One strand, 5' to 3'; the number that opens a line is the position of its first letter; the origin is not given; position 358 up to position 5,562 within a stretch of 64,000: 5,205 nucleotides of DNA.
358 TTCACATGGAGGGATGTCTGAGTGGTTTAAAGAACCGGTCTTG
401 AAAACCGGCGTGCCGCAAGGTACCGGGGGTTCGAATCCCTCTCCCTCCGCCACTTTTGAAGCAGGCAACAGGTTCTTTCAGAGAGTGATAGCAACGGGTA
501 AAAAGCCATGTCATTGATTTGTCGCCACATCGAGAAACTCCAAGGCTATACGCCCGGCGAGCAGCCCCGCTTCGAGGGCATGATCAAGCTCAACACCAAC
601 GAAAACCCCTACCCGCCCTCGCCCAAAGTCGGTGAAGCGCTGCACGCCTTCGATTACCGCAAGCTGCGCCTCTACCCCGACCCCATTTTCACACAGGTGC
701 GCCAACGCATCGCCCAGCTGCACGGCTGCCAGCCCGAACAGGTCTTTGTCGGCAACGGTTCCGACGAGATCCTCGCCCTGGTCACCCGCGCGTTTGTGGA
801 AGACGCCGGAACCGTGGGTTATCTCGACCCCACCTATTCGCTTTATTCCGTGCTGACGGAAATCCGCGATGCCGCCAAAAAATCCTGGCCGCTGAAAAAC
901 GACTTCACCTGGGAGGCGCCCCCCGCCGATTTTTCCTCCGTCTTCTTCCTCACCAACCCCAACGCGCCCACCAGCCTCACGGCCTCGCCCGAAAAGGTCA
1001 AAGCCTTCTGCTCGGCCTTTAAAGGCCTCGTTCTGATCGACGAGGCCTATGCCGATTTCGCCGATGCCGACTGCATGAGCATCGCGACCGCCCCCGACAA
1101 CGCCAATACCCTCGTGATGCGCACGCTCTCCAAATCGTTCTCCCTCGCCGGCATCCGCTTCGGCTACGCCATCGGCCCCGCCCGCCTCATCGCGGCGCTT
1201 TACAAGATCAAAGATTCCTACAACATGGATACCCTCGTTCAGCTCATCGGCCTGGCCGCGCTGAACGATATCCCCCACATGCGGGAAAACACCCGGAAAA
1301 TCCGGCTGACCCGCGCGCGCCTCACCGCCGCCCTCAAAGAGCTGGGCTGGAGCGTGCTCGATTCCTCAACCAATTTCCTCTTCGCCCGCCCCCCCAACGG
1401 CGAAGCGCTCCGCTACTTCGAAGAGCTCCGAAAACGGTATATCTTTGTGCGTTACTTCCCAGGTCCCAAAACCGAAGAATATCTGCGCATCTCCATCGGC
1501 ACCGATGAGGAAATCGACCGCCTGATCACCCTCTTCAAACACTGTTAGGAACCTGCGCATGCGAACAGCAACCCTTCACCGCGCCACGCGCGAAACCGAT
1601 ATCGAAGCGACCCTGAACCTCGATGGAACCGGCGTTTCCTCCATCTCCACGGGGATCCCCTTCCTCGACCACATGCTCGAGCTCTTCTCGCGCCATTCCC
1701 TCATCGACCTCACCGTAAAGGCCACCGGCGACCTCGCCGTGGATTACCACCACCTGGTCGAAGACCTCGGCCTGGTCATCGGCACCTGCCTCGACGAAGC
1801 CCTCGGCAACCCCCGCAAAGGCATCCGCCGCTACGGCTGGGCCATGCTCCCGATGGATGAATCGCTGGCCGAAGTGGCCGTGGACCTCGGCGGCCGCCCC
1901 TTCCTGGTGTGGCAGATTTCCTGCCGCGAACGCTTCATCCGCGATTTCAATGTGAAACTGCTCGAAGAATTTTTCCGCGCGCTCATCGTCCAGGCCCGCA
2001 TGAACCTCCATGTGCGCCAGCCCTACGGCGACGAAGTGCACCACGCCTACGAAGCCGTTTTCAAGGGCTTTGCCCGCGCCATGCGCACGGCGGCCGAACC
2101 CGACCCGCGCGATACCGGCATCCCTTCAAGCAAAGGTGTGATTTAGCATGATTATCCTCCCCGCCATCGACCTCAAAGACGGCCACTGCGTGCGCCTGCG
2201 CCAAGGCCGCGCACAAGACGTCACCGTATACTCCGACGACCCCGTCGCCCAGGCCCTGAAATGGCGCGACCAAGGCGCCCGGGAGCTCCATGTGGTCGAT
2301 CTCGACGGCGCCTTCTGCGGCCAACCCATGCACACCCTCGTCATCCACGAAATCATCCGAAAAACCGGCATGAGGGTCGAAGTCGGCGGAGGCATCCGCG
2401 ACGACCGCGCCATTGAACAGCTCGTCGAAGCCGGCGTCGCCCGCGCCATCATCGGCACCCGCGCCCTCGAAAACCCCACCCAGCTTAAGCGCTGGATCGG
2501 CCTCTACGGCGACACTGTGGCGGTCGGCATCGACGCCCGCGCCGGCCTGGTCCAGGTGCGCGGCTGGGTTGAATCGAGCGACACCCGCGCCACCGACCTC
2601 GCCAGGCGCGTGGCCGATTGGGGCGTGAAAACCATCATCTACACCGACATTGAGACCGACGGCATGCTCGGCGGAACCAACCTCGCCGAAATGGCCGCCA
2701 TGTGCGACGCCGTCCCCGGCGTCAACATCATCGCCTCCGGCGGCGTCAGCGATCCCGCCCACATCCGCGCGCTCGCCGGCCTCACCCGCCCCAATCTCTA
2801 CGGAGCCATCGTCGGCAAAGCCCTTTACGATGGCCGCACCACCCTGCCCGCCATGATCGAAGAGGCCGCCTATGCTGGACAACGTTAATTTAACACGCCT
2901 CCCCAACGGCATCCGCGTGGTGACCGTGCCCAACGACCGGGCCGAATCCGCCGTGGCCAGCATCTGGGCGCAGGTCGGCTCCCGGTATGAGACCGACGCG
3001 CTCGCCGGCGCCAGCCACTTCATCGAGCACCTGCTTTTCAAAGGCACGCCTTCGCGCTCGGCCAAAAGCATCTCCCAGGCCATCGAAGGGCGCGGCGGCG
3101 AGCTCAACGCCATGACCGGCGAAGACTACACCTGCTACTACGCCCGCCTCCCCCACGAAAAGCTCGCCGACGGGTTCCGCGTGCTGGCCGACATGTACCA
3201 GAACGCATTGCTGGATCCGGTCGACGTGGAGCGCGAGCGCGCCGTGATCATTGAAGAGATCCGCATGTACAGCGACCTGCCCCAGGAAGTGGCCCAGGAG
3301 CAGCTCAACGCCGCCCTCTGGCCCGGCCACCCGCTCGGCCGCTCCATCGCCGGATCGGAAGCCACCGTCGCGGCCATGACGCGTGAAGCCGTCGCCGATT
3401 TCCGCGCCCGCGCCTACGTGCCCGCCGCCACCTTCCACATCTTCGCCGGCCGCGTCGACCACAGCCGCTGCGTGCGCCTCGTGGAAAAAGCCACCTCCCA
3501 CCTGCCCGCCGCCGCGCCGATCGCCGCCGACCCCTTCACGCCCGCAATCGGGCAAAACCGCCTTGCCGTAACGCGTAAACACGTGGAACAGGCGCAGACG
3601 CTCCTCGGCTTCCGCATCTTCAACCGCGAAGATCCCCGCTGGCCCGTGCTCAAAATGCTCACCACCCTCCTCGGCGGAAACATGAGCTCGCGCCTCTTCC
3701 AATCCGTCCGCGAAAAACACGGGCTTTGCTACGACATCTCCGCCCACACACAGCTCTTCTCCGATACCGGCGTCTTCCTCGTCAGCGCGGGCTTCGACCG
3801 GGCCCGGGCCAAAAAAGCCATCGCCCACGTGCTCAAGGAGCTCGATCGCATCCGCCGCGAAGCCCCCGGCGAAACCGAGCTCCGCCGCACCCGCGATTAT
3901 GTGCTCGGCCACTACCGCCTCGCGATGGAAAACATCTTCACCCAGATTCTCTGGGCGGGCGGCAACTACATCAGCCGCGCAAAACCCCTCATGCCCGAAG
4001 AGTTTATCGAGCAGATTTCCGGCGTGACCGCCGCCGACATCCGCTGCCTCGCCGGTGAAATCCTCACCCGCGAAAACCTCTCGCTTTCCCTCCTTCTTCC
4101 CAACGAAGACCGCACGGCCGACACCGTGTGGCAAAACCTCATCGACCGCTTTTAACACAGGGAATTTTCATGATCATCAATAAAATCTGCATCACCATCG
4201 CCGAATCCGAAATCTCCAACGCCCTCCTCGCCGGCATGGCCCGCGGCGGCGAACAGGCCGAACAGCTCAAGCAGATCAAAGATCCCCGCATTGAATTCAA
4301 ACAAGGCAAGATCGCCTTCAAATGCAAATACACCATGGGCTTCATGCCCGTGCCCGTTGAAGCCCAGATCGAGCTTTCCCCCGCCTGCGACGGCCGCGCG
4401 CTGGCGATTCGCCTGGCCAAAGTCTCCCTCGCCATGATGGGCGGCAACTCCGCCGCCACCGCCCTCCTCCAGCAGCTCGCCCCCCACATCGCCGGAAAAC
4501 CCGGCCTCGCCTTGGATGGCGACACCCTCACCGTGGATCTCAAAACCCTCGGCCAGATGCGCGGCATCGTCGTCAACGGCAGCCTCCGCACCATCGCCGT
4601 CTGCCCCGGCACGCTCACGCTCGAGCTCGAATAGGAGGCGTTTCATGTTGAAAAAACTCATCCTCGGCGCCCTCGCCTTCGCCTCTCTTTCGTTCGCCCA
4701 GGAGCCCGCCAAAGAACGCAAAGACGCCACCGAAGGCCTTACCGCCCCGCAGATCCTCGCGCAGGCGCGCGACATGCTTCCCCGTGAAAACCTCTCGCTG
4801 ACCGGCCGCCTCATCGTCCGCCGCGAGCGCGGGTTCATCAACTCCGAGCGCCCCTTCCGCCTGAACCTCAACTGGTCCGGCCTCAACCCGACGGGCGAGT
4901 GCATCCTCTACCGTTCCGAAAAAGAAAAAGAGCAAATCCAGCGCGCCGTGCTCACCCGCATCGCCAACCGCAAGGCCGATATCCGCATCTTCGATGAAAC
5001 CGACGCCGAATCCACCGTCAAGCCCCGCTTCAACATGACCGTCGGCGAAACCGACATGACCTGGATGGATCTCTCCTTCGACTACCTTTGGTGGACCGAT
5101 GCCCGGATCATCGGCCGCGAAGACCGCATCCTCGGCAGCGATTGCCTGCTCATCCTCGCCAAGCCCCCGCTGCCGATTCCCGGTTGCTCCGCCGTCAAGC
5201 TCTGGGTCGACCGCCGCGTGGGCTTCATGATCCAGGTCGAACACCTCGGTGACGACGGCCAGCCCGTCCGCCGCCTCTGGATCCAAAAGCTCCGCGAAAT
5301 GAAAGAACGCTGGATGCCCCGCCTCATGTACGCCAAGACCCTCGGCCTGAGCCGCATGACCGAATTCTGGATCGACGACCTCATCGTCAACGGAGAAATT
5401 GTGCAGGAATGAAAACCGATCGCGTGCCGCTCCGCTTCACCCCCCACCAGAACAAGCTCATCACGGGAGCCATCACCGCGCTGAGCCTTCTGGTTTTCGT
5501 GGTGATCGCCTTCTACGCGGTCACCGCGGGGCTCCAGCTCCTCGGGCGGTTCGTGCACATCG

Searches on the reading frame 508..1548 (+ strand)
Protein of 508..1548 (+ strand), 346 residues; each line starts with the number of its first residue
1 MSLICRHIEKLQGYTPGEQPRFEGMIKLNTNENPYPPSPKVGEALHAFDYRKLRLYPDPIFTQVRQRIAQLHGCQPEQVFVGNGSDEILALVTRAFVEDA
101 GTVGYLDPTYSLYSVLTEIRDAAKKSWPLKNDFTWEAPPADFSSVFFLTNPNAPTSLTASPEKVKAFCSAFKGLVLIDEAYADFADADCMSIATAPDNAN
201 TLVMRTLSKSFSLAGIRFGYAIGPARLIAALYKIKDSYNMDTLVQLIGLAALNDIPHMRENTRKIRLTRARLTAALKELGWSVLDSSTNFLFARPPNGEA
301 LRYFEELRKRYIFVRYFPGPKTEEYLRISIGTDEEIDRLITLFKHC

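Call 6: search_protein_families(library=pfam, proteins=[window:508-1548:+])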
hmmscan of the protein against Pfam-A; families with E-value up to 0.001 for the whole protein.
window:508-1548:+ (346 aa): 1 family
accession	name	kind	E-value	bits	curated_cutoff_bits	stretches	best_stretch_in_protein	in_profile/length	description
PF00155.27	Aminotran_1_2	-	6.9e-57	193.7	19.7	1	24-341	2-359/361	Aminotransferase class I and II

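Call 18: find_encoding_contigs(protein=window:508-1548:+, flank=10000, max_places=10)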
Protein window:508-1548:+ (346 aa): no gene with exactly this product is on record in the collection.

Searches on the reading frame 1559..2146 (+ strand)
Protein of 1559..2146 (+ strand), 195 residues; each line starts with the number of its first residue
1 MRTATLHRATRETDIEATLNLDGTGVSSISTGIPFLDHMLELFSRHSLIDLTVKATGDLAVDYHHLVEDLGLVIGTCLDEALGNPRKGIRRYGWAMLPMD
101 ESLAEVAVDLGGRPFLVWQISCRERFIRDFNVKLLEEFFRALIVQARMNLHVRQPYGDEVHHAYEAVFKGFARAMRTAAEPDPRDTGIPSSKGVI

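Call 6: search_protein_families(library=pfam, proteins=[window:1559-2146:+])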
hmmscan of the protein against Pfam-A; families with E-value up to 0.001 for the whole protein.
window:1559-2146:+ (195 aa): 1 family
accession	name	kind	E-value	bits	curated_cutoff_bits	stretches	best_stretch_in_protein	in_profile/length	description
PF00475.24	IGPD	-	2.3e-59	200.1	27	1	31-175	1-144/144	Imidazoleglycerol-phosphate dehydratase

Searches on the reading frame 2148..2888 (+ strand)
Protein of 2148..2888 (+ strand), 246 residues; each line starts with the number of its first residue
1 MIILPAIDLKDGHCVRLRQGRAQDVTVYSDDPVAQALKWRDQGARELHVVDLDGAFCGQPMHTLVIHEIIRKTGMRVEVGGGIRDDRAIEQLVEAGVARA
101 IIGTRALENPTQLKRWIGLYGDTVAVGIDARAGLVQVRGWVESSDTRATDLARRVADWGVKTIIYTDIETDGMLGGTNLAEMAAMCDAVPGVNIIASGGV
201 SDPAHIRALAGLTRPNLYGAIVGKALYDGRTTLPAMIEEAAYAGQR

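Call 6: search_protein_families(library=pfam, proteins=[window:2148-2888:+])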
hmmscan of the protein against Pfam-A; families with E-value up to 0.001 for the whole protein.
window:2148-2888:+ (246 aa): 2 families
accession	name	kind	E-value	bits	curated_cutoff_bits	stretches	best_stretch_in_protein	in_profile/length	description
PF00977.27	His_biosynth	-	6.9e-73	245.3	23.6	1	3-231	2-227/228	Histidine biosynthesis protein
PF01207.24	Dus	-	0.00081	19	20.4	0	142-209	134-202/311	Dihydrouridine synthase (Dus)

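Call 40: find_encoding_contigs(protein=window:2148-2888:+, flank=10000, max_places=10)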
Protein window:2148-2888:+ (246 aa): 2 contigs read that carry it; 2 places shown.
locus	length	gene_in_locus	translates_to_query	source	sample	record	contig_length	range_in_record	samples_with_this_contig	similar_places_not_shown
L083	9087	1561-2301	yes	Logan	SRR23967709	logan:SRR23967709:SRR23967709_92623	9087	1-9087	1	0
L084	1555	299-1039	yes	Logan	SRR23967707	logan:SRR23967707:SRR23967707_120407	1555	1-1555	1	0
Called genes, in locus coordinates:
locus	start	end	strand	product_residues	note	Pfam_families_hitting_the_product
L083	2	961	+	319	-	?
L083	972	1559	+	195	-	PF00475:IGPD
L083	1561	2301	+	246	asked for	PF00977:His_biosynth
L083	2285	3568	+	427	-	PF00675:Peptidase_M16, PF05193:Peptidase_M16_C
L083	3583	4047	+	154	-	-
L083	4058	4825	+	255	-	PF17131:TP_0789-like (weak)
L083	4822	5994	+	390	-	PF01594:AI-2E_transport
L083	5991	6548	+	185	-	-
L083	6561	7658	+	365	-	PF03739:LptF_LptG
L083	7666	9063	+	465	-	PF02310:B12-binding, PF04055:Radical_SAM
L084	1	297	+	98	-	?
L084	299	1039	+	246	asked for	PF00977:His_biosynth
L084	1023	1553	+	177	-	?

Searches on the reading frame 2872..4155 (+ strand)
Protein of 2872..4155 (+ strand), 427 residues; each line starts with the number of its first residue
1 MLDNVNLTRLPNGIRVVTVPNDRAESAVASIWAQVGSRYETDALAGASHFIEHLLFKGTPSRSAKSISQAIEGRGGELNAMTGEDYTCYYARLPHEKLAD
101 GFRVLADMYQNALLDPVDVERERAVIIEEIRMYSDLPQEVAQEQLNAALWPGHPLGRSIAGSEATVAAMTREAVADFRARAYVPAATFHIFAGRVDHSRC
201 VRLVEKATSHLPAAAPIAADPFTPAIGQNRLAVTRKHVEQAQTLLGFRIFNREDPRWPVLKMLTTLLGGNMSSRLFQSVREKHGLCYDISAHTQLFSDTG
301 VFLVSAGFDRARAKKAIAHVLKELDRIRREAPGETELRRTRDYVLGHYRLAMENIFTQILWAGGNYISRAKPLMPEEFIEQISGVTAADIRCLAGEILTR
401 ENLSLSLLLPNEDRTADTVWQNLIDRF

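Call 6: search_protein_families(library=pfam, proteins=[window:2872-4155:+])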
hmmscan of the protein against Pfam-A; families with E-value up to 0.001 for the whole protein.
window:2872-4155:+ (427 aa): 2 families
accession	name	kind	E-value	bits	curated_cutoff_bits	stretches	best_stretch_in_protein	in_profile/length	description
PF00675.25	Peptidase_M16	-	1.3e-35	122.9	22.3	1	15-161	1-147/149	Insulinase (Peptidase family M16)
PF05193.26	Peptidase_M16_C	-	9.8e-35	120.5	23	1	169-342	2-179/181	Peptidase M16 inactive domain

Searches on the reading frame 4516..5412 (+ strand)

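Call 6: search_protein_families(library=pfam, proteins=[window:4516-5412:+])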
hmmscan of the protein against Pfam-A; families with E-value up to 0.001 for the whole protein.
window:4516-5412:+ (298 aa): 1 family
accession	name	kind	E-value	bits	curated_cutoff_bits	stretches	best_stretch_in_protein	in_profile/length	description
PF17131.11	LolA_like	-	1.5e-06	28.4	30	1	179-292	55-169/184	Outer membrane lipoprotein-sorting protein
